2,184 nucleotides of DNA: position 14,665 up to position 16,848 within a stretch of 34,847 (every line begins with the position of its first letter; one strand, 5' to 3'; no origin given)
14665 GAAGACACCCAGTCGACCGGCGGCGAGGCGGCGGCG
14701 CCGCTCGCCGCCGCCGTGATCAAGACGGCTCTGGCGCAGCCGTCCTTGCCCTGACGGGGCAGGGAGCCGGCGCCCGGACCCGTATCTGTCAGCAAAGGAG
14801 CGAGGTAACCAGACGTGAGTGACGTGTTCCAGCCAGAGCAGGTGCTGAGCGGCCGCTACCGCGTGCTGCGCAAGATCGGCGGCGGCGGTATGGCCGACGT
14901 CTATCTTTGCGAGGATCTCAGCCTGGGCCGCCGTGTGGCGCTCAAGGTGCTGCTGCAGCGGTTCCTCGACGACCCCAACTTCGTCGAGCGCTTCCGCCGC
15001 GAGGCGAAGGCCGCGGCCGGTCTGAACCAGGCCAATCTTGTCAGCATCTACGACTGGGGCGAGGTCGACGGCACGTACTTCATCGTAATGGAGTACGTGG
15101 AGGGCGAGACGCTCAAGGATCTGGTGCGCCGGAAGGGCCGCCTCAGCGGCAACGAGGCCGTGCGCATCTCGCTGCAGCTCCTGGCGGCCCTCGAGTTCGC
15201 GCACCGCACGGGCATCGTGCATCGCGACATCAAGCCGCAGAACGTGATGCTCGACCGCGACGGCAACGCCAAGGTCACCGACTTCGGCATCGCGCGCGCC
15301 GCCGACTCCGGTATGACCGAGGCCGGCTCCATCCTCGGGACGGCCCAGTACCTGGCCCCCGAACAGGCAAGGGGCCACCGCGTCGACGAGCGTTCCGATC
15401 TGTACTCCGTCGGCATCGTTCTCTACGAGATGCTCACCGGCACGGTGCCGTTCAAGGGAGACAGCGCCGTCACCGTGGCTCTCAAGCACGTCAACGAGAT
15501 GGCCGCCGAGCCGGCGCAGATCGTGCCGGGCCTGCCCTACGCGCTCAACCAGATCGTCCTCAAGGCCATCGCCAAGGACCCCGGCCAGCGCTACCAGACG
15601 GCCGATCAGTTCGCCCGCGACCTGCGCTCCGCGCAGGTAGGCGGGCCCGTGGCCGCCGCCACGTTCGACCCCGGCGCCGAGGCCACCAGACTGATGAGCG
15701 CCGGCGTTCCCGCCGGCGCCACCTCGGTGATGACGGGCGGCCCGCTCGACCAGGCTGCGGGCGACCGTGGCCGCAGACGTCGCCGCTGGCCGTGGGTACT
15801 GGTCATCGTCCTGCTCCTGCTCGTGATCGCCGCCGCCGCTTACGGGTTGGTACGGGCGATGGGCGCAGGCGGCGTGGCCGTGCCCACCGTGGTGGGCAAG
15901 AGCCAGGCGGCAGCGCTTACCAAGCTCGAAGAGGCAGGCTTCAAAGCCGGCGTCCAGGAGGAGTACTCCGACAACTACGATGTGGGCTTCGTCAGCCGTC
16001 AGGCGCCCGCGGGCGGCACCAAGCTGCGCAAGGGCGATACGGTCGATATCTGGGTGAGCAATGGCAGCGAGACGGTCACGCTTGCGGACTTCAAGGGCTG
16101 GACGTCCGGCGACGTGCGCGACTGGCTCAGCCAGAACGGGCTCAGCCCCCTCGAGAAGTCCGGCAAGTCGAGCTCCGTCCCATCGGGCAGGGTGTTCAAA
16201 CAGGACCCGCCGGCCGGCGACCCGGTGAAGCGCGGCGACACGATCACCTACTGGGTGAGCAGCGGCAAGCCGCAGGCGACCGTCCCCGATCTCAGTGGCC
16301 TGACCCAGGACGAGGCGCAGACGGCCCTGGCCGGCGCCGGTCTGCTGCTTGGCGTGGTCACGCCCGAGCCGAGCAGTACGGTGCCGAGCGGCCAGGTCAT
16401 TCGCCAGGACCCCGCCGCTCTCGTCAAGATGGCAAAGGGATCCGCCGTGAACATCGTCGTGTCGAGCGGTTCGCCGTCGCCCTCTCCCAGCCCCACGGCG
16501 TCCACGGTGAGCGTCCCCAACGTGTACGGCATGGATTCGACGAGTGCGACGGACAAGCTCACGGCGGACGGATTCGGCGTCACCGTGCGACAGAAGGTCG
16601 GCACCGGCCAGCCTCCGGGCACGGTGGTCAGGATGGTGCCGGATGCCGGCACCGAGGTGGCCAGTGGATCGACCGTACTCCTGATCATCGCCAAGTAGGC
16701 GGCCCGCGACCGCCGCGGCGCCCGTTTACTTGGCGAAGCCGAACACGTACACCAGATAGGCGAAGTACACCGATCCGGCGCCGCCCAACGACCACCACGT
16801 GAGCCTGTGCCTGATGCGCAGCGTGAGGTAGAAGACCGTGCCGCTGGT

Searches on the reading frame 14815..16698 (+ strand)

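Call 75: search_protein_families(library=pfam, proteins=[window:14815-16698:+], max_evalue=0.00001)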
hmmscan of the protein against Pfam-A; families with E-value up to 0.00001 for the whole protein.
window:14815-16698:+ (627 aa): 4 families
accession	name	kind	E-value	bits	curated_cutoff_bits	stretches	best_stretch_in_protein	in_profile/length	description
PF03793.24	PASTA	-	1.5e-60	201.5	23.2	4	354-416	1-64/64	PASTA domain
PF00069.31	Pkinase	-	5.6e-54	183.7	31.7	1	15-262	1-254/263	Protein kinase domain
PF07714.23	PK_Tyr_Ser-Thr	-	8.1e-34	117.5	23.1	1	17-261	3-250/258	Protein tyrosine and serine/threonine kinase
PF01636.29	APH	-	5.5e-08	33.3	23.2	0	121-163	157-200/239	Phosphotransferase enzyme family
